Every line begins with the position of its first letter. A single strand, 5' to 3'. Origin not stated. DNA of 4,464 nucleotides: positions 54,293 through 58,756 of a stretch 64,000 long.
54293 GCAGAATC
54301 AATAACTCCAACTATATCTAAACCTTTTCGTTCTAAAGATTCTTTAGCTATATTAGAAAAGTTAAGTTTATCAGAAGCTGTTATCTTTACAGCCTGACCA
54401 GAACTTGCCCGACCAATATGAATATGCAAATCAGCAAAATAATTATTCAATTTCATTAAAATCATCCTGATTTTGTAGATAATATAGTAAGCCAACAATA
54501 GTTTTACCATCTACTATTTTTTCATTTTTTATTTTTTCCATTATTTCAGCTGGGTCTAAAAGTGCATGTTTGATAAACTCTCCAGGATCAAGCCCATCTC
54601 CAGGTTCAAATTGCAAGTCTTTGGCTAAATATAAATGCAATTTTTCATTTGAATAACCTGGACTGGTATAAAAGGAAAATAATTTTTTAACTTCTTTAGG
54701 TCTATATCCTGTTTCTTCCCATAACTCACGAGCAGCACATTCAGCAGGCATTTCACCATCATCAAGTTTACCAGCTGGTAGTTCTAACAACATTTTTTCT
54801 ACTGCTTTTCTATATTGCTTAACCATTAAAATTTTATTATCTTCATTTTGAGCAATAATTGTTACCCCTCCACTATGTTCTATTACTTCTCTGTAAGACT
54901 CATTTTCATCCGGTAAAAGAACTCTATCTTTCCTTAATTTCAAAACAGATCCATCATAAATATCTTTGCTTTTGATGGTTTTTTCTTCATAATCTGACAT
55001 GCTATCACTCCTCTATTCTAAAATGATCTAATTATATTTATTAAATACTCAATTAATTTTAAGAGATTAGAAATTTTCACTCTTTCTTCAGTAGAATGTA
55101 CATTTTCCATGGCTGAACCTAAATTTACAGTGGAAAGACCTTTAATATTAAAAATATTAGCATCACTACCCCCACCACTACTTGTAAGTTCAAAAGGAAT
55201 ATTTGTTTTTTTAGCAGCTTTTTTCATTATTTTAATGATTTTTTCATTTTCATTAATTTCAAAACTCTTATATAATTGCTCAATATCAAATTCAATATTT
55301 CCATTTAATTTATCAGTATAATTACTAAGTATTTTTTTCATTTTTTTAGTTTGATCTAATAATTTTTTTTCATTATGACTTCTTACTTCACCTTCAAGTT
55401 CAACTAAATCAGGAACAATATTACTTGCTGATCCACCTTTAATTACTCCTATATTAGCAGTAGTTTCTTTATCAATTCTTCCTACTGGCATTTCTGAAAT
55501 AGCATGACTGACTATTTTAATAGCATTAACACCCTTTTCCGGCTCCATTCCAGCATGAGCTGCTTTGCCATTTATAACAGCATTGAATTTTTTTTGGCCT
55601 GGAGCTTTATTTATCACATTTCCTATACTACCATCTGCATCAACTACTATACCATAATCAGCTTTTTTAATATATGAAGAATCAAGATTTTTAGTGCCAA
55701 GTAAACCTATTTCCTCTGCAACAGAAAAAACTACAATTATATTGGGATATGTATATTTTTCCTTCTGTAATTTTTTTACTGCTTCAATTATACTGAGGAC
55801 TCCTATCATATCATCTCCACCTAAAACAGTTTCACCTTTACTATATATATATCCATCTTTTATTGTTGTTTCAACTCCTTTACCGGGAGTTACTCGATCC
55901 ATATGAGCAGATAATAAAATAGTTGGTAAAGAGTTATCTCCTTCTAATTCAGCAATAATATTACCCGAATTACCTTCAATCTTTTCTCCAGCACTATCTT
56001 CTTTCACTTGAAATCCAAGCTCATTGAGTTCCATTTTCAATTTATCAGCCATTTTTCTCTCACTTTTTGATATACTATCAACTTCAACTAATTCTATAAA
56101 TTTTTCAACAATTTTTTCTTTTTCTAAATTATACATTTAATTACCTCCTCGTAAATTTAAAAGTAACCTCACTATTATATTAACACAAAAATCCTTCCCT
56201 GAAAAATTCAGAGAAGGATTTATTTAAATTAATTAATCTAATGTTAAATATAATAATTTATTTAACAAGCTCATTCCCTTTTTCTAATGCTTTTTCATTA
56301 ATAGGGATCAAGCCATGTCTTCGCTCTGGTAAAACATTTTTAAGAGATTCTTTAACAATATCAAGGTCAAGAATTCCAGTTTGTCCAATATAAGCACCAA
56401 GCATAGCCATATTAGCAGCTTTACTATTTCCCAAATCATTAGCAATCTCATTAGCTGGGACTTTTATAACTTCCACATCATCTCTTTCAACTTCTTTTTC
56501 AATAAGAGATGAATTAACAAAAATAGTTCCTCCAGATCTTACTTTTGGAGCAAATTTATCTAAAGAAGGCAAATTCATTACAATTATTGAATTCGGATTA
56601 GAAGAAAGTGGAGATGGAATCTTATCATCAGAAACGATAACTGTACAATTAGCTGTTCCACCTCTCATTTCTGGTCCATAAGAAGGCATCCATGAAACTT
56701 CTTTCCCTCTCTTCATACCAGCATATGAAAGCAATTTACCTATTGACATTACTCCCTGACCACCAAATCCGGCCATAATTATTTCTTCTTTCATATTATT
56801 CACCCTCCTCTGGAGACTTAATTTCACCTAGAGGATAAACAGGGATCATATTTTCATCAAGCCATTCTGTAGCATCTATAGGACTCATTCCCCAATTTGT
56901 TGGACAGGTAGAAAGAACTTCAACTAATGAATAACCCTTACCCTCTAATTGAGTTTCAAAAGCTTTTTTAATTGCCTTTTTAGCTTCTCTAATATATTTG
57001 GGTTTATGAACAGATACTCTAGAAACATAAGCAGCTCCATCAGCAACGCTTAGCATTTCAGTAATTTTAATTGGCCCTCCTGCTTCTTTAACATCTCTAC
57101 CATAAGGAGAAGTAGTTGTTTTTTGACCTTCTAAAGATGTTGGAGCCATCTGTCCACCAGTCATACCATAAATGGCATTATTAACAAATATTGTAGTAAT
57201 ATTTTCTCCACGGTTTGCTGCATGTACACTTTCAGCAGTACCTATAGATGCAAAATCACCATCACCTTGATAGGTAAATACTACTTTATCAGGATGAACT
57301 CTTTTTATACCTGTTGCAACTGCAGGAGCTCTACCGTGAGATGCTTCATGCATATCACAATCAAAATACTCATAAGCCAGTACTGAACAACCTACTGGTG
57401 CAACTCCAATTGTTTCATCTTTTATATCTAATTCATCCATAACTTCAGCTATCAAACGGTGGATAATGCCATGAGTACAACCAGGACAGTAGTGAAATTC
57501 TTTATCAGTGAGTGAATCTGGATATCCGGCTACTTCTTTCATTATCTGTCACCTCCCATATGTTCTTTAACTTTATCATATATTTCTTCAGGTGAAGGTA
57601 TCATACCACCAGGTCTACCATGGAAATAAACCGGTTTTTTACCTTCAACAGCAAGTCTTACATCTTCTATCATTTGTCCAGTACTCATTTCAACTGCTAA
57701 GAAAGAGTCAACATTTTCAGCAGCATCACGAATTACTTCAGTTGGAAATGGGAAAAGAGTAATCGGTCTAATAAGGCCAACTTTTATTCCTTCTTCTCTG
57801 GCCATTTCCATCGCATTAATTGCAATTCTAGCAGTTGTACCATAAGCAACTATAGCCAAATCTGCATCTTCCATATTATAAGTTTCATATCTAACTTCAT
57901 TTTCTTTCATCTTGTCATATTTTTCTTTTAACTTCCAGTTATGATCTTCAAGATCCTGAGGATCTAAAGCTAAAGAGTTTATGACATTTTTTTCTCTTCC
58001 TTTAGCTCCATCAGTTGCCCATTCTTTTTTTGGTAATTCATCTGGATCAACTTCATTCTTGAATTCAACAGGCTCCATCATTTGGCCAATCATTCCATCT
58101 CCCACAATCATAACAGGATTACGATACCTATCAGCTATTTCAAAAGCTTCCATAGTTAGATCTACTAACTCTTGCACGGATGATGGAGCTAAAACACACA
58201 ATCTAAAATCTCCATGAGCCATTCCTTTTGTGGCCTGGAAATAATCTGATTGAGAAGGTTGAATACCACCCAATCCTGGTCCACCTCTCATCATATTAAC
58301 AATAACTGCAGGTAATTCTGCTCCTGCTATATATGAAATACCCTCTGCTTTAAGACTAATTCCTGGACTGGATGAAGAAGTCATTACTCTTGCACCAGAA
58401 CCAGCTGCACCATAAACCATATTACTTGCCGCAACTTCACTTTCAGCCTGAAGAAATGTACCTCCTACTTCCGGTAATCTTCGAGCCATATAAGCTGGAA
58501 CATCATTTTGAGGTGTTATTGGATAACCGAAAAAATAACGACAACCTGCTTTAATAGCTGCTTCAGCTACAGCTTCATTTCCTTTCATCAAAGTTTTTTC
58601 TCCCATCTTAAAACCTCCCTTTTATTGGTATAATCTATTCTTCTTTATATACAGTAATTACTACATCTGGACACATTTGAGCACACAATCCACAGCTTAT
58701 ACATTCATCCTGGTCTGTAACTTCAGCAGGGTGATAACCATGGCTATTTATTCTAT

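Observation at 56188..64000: Predicted sigma-54/EBP-controlled amino-acid fermentation operon that swaps the BCKDH complex for a ferredoxin-dependent 2-oxoacid oxidoreductase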

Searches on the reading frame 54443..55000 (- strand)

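Call 65: search_protein_families(library=pfam, proteins=[window:54443-55000:-], max_evalue=0.000001)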
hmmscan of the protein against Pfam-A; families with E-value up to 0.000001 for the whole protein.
window:54443-55000:- (185 aa): 1 family
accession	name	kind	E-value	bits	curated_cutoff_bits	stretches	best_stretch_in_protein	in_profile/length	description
PF00293.34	NUDIX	-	7.7e-20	71.7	21.1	1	45-158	5-121/134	NUDIX domain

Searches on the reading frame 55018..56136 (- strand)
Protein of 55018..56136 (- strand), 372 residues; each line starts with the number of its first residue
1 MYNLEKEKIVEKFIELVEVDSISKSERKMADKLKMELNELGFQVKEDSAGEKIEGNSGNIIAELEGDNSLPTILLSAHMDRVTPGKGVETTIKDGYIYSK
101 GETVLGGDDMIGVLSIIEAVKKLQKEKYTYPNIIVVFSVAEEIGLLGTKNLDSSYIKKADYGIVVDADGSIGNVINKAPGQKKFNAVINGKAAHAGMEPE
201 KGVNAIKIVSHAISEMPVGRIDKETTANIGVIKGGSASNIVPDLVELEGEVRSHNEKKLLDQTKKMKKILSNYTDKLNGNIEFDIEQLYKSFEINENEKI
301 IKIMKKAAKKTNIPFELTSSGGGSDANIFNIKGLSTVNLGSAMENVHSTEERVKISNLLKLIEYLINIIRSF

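Call 6: search_protein_families(library=pfam, proteins=[window:55018-56136:-])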
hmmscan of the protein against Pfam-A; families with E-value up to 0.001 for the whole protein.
window:55018-56136:- (372 aa): 4 families
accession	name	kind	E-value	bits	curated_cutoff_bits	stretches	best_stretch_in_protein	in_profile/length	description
PF05343.19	Peptidase_M42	-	2.2e-20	73.4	23.2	2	108-167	134-190/292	M42 glutamyl aminopeptidase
PF01546.33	Peptidase_M20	-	4.8e-20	72.8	24.6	1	74-370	1-205/206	Peptidase family M20/M25/M40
PF07687.19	M20_dimer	-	5.8e-19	68.5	21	1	180-273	5-102/107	Peptidase dimerisation domain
PF04389.22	Peptidase_M28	-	2e-10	41.2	21.3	1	59-170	1-97/193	Peptidase family M28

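Call 7: search_protein_families(library=ncbifam, proteins=[window:55018-56136:-])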
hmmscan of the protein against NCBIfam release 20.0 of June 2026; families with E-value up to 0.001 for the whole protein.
window:55018-56136:- (372 aa): 50 families (the best 25 are shown)
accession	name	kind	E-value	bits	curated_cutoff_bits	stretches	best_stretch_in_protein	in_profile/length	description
TIGR01883.1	PepT-like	hypoth_equivalog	2.9e-107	358.8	274.25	1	9-369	2-360/361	peptidase T-like protein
NF003976.0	PRK05469.1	subfamily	1.8e-36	125.9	255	1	95-370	128-403/409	tripeptide aminopeptidase PepT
TIGR01910.1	DapE-ArgE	subfamily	7.6e-35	120.8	217.6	1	11-362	5-371/373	ArgE/DapE family deacylase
NF004788.0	PRK06133.1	subfamily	2.6e-34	118.9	349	1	5-358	42-399/417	glutamate carboxypeptidase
NF009920.0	PRK13381.1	subfamily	6e-34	117.6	293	1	91-370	127-406/412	peptidase T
NF005602.0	PRK07338.1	equivalog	4.2e-33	114.5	357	1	47-358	71-385/409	hydrolase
TIGR01892.1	AcOrn-deacetyl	equivalog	2.1e-29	102.7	297.7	1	14-361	4-357/365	acetylornithine deacetylase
NF006365.0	PRK08588.1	subfamily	7.9e-28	97.8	289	1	3-371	3-379/383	succinyl-diaminopimelate desuccinylase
NF005710.0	PRK07522.1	subfamily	7.4e-25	87.9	412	1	7-369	8-385/391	acetylornithine deacetylase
TIGR01891.1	amidohydrolases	subfamily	1.8e-24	86.6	153.75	1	23-313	15-307/366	amidohydrolase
NF009557.0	PRK13009.1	equivalog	3.1e-24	85.8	284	1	8-370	4-372/377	succinyl-diaminopimelate desuccinylase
NF006399.0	PRK08651.1-2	equivalog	8.8e-23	81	381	2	6-216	3-213/405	succinyl-diaminopimelate desuccinylase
NF010589.0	PRK13983.1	equivalog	3.2e-22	79.1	333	1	6-365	13-402/409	M20 family metallo-hydrolase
NF006400.0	PRK08651.1-3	equivalog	1.2e-21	76.9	374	1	7-371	13-405/410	succinyl-diaminopimelate desuccinylase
NF005678.0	PRK07473.1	equivalog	1.6e-21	76.8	386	1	55-360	59-363/376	M20/M25/M40 family metallo-hydrolase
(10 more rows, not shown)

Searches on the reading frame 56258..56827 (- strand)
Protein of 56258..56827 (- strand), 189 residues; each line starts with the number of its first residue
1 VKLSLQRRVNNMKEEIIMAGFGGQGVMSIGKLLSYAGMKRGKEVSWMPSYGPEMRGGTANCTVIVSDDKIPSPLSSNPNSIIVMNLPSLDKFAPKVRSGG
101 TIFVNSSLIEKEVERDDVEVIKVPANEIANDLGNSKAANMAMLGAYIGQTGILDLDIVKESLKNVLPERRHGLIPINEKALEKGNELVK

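Call 6: search_protein_families(library=pfam, proteins=[window:56258-56827:-])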
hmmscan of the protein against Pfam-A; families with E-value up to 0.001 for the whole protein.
window:56258-56827:- (189 aa): 1 family
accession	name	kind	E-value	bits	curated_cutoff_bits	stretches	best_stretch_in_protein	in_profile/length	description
PF01558.24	POR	-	1.6e-41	142.8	27.4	1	22-184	1-171/173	Pyruvate ferredoxin/flavodoxin oxidoreductase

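Call 7: search_protein_families(library=ncbifam, proteins=[window:56258-56827:-])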
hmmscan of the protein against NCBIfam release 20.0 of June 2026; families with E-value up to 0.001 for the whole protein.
window:56258-56827:- (189 aa): 25 families
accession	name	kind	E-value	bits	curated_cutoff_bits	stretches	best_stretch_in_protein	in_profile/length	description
NF006323.0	PRK08537.1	equivalog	1.7e-33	115.5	235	1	12-188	1-178/181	2-oxoacid:ferredoxin oxidoreductase subunit gamma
TIGR03710.1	OAFO_sf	subfamily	7e-23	81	482.75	1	16-188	4-173/561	2-oxoacid:acceptor oxidoreductase subunit alpha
NF005324.0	PRK06853.1-4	equivalog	1.7e-21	77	222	1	12-188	1-189/196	indolepyruvate oxidoreductase subunit beta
TIGR02175.1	PorC_KorC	subfamily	2.2e-20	73.2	81.1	1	15-188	3-175/177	2-oxoacid:acceptor oxidoreductase, gamma subunit, pyruvate/2-ketoisovalerate family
NF006321.0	PRK08534.1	equivalog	1.2e-18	67.5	225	1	15-184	3-173/181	pyruvate ferredoxin oxidoreductase subunit gamma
NF005322.0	PRK06853.1-2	equivalog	1.4e-17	64.1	237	2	111-188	120-193/197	indolepyruvate oxidoreductase subunit beta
NF005325.0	PRK06853.1-5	equivalog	2.5e-17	63.2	230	2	12-109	2-100/192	indolepyruvate oxidoreductase subunit beta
NF040683.1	PorC_Meth_Thtga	equivalog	4.1e-17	62.5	270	1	15-188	3-173/177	pyruvate synthase subunit PorC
NF006275.0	PRK08441.1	equivalog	1.7e-16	60.3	216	1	12-186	1-176/185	2-oxoglutarate-acceptor oxidoreductase subunit OorC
NF005323.0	PRK06853.1-3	equivalog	1.2e-15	58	238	2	79-189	92-196/197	indolepyruvate oxidoreductase subunit beta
NF006211.0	PRK08338.1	equivalog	1.2e-14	54.2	239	1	16-186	3-166/170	2-oxoacid:ferredoxin oxidoreductase subunit gamma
TIGR03334.1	IOR_beta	equivalog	1.1e-13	51.6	205.8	2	95-185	100-188/189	indolepyruvate ferredoxin oxidoreductase subunit beta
NF004917.0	PRK06274.1-3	equivalog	2.4e-13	50.5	284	1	12-110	1-100/203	indolepyruvate oxidoreductase subunit beta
NF045762.1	PhenlGlyoxDHPadE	equivalog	7.2e-13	48.8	300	1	15-185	3-176/187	NADH-dependent phenylglyoxylate dehydrogenase subunit gamma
NF004916.0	PRK06274.1-2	equivalog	1.5e-12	47.9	227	1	12-148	1-135/178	indolepyruvate oxidoreductase subunit beta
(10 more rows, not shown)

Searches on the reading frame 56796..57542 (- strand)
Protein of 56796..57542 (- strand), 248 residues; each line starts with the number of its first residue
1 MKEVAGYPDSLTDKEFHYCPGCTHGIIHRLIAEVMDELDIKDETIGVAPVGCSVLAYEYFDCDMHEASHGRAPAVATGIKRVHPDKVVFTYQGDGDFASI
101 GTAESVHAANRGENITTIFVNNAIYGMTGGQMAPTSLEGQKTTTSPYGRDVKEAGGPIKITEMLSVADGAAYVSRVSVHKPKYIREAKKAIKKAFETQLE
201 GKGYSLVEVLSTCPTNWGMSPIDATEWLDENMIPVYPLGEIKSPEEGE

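Call 6: search_protein_families(library=pfam, proteins=[window:56796-57542:-])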
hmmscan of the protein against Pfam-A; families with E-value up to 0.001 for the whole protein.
window:56796-57542:- (248 aa): 1 family
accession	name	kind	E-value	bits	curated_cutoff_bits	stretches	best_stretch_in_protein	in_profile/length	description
PF02775.26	TPP_enzyme_C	-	2.7e-23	82.9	21.9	1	58-209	20-151/151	Thiamine pyrophosphate enzyme, C-terminal TPP binding domain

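Call 7: search_protein_families(library=ncbifam, proteins=[window:56796-57542:-])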
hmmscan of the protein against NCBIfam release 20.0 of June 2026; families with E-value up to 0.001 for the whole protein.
window:56796-57542:- (248 aa): 17 families
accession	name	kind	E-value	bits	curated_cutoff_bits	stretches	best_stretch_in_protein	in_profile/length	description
TIGR02177.1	PorB_KorB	subfamily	2.3e-37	129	261.9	1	17-231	2-202/286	2-oxoacid:acceptor oxidoreductase, beta subunit, pyruvate/2-ketoisovalerate family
NF008820.0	PRK11866.1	equivalog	3.3e-37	128.4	402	1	13-215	12-203/287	2-oxoacid ferredoxin oxidoreductase subunit beta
NF007207.0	PRK09628.1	equivalog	3.6e-36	125.2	364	1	17-233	17-227/277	2-oxoglutarate ferredoxin oxidoreductase subunit beta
NF008821.0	PRK11869.1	equivalog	8.6e-34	116.7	438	1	12-231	10-215/286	2-oxoacid ferredoxin oxidoreductase subunit beta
NF041171.1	Oxoac_fdxbeta_Archa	equivalog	1e-31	110.3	423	1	17-232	4-205/296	2-oxoacid:ferredoxin oxidoreductase subunit beta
NF008819.1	PRK11865.1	equivalog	2.7e-22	79.4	405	1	18-226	20-225/300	pyruvate synthase subunit PorB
NF008818.0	PRK11864.1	subfamily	1.1e-17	64.1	405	1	19-221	21-216/300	3-methyl-2-oxobutanoate dehydrogenase subunit beta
NF045766.1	PhenlGlyoxDHPadI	equivalog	1.5e-13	50.3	700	1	78-225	220-366/443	NADH-dependent phenylglyoxylate dehydrogenase subunit beta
NF045792.1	OxalOxredbeta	equivalog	3.2e-11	42.8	590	1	18-220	23-232/311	oxalate oxidoreductase subunit beta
TIGR03336.1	IOR_alpha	equivalog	2.3e-09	36.1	650.9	1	16-197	356-519/595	indolepyruvate ferredoxin oxidoreductase subunit alpha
TIGR03846.1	sulfopy_beta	equivalog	3.4e-07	30.4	221.5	1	68-136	43-111/182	sulfopyruvate decarboxylase subunit beta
NF004813.0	PRK06163.1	equivalog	8.3e-07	28.9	240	1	68-136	58-126/202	hypothetical protein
TIGR03297.1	Ppyr-DeCO2ase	equivalog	3.8e-05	22.9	312.5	1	67-133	220-286/360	phosphonopyruvate decarboxylase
NF006203.0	PRK08327.1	equivalog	7.9e-05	21.3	456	1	58-209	424-566/571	thiamine pyrophosphate-requiring protein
NF006052.0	PRK08199.1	subfamily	8.5e-05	21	539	1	75-126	423-473/559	thiamine pyrophosphate protein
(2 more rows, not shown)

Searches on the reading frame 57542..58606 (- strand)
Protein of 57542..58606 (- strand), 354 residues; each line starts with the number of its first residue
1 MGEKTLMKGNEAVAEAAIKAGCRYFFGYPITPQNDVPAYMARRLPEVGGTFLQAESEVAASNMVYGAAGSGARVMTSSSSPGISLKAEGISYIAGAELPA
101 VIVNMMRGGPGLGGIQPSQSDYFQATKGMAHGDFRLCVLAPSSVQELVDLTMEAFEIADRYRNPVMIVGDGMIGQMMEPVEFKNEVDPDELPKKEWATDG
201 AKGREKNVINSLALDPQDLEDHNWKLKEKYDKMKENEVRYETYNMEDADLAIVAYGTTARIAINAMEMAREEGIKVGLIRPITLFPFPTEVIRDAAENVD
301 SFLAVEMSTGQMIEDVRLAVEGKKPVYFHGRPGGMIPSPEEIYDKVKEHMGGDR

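Call 6: search_protein_families(library=pfam, proteins=[window:57542-58606:-])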
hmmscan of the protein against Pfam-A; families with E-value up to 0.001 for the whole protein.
window:57542-58606:- (354 aa): 3 families
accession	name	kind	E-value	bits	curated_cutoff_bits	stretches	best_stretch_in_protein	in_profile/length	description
PF01855.24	POR_N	-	3e-51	174.8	27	1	15-237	1-223/231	Pyruvate flavodoxin/ferredoxin oxidoreductase, thiamine diP-bdg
PF17147.9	PFOR_II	-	1.7e-25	89.8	27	1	248-342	1-102/102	Pyruvate:ferredoxin oxidoreductase core domain II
PF02780.25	Transketolase_C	-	2.7e-09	37.5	25.9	1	246-306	8-68/124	Transketolase, C-terminal domain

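Call 7: search_protein_families(library=ncbifam, proteins=[window:57542-58606:-])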
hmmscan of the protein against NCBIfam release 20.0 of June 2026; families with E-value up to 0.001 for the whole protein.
window:57542-58606:- (354 aa): 13 families
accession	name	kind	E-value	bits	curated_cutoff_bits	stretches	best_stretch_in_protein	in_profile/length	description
NF005507.0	PRK07119.1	subfamily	3.7e-176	585.1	399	1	3-351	3-350/352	3-methyl-2-oxobutanoate dehydrogenase subunit VorB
NF006412.0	PRK08659.1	equivalog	1e-96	324.4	411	2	3-189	4-190/378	2-oxoacid:acceptor oxidoreductase subunit alpha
NF007206.0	PRK09627.1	equivalog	1.2e-74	251.5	579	2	6-183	5-182/375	2-oxoglutarate synthase subunit alpha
TIGR03710.1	OAFO_sf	subfamily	3.5e-72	243.8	482.75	2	3-189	192-378/561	2-oxoacid:acceptor oxidoreductase subunit alpha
NF041170.1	Oxoac_fdxalpha_Archa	equivalog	1.2e-44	152.7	800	2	4-181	235-423/636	2-oxoacid:ferredoxin oxidoreductase subunit alpha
NF040682.1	PorA_Arch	equivalog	2.4e-30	105.7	550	1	4-305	3-318/387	pyruvate synthase subunit PorA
NF007201.0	PRK09622.1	equivalog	1.4e-28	100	590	1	5-308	11-328/405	2-oxoacid:ferredoxin oxidoreductase subunit alpha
TIGR03336.1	IOR_alpha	equivalog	6.2e-27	94.2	650.9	1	4-343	2-324/595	indolepyruvate ferredoxin oxidoreductase subunit alpha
NF006233.0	PRK08367.1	equivalog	1.9e-24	86.3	625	1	3-305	3-319/394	pyruvate ferredoxin oxidoreductase subunit alpha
NF006232.0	PRK08366.1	equivalog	2.2e-24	85.8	646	1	4-305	7-321/394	2-ketoisovalerate ferredoxin oxidoreductase subunit alpha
NF045764.1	PhenlGlyoxDHPadG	equivalog_domain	1.4e-22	79.8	700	2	240-308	260-328/398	NADH-dependent phenylglyoxylate dehydrogenase subunit alpha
NF045791.1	OxalOxredalpha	equivalog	7.8e-20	71.3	500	2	1-103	1-105/395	oxalate oxidoreductase subunit alpha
TIGR02176.1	pyruv_ox_red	equivalog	8.1e-08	30.6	911.35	1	6-172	3-170/1167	pyruvate:ferredoxin (flavodoxin) oxidoreductase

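Call 53: search_solved_structures(query=window:57542-58606:-, max_evalue=1e-10)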
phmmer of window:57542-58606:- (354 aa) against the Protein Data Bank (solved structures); distinct sequences matched with E-value up to 1e-10: 7.
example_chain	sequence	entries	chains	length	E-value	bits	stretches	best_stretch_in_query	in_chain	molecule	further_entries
1yd7_A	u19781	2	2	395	5.7e-69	236.1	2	2-190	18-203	2-keto acid:ferredoxin oxidoreductase subunit alpha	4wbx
8ys5_A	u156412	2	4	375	1.1e-56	195.6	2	6-199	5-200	2-oxoglutarate synthase subunit alpha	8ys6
6n2n_A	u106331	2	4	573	5.2e-40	140.9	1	5-349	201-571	Pyruvate flavodoxin/ferredoxin oxidoreductase domain protein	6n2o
5b46_A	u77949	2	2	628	4e-24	88.6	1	7-168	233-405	2-oxoacid--ferredoxin oxidoreductase alpha subunit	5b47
5b48_A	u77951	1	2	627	1.5e-20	76.9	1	7-183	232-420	2-oxoacid--ferredoxin oxidoreductase alpha subunit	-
9bt4_B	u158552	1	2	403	8.1e-16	61.3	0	5-195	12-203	Pyruvate:Ferredoxin Oxidoreductase, subunit alpha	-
5c4i_A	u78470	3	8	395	1.8e-13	53.7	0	5-103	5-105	Oxalate oxidoreductase subunit alpha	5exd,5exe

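Call 84: find_homologous_proteins(query=window:57542-58606:-)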
Query window:57542-58606:- (354 aa): 8000 proteins with E <= 0.001 among 8000 candidates; the best 120 are listed.
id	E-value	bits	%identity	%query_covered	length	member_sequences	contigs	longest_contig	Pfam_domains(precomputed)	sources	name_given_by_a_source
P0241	4.7e-228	774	97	100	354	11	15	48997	PF01855.25,PF17147.10,PF02780.26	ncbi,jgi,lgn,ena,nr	ncbi:MAG TPA: 3-methyl-2-oxobutanoate dehydrogenase subunit VorB [Halanaerobiales bacterium]|nr:3-me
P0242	1.0e-212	724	91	100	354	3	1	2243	PF01855.25,PF17147.10,PF02780.26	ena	-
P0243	6.4e-208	708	87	100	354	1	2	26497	PF01855.25,PF17147.10,PF02780.26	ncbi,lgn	ncbi:MAG: 3-methyl-2-oxobutanoate dehydrogenase subunit VorB [Halanaerobiales bacterium]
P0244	9.0e-206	701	86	100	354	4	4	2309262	PF01855.25,PF17147.10,PF02780.26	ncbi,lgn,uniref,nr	ncbi:3-methyl-2-oxobutanoate dehydrogenase subunit VorB [Halanaerobium praevalens]|uniref:Pyruvate f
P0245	2.2e-204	696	85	100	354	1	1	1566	PF01855.25,PF17147.10,PF02780.26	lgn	-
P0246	1.3e-196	671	83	100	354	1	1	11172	PF01855.25,PF17147.10,PF02780.26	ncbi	-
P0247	3.2e-195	666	84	100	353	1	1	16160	PF01855.25,PF17147.10,PF02780.26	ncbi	ncbi:MAG: 3-methyl-2-oxobutanoate dehydrogenase subunit VorB [Halanaerobiales bacterium]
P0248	1.8e-194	664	83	100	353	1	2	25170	PF01855.25,PF17147.10,PF02780.26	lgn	-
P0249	2.7e-194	663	82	98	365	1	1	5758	PF01855.25,PF17147.10,PF02780.26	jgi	jgi:2-oxoglutarate/2-oxoacid ferredoxin oxidoreductase subunit alpha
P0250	1.6e-193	660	82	100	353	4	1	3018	PF01855.25,PF17147.10,PF02780.26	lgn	-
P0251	2.2e-193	660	82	100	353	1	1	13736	PF01855.25,PF17147.10,PF02780.26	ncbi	-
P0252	2.7e-193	660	82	100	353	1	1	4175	PF01855.25,PF17147.10,PF02780.26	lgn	-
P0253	5.8e-193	659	83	98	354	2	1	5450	PF01855.25,PF17147.10,PF02780.26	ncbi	-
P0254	1.5e-192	657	81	100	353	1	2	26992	PF01855.25,PF17147.10,PF02780.26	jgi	jgi:2-oxoglutarate ferredoxin oxidoreductase subunit alpha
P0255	1.9e-192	657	80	99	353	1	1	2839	PF01855.25,PF17147.10,PF02780.26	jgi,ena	-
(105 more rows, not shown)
